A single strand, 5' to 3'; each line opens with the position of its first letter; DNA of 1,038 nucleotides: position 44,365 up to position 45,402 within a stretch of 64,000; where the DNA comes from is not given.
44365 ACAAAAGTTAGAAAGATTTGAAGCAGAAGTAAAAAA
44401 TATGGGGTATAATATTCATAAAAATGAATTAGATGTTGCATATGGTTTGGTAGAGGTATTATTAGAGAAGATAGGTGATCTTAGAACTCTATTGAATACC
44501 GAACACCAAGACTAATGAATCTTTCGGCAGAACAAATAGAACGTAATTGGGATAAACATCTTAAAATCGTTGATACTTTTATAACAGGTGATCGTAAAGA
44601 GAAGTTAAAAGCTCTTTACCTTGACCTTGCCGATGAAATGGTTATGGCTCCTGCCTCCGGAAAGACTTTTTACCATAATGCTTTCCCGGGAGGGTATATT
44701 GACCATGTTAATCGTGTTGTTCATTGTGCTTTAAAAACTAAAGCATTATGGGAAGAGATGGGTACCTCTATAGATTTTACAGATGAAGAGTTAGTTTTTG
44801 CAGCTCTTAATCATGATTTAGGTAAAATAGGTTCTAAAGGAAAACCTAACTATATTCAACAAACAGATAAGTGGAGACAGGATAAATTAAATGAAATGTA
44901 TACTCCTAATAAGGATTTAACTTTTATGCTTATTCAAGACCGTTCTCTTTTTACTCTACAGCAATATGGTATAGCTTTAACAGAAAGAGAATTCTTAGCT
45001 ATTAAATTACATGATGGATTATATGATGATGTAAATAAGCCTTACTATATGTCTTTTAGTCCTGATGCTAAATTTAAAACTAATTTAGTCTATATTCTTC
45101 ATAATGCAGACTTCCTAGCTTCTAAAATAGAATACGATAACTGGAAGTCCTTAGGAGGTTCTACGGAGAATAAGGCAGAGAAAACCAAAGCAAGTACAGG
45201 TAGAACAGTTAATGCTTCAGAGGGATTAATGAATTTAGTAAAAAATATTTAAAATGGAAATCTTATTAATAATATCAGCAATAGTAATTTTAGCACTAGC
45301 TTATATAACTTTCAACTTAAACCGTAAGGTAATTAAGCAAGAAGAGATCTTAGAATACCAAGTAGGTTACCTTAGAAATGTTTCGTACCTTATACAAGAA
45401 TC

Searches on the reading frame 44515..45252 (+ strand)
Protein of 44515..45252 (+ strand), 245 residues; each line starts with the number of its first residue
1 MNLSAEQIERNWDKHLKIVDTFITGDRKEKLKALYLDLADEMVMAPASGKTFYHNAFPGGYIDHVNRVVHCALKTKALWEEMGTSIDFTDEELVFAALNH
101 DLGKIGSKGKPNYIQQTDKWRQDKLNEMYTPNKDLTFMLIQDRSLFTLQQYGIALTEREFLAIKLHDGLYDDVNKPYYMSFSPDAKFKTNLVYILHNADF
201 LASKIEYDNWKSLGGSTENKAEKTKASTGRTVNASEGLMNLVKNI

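Call 18: search_protein_families(library=pfam, proteins=[window:44515-45252:+], max_evalue=0.01)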
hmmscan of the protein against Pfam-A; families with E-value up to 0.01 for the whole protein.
window:44515-45252:+ (245 aa): 1 family
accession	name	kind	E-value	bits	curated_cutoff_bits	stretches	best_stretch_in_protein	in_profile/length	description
PF01966.28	HD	-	0.0083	16.8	22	0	71-117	8-51/116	HD domain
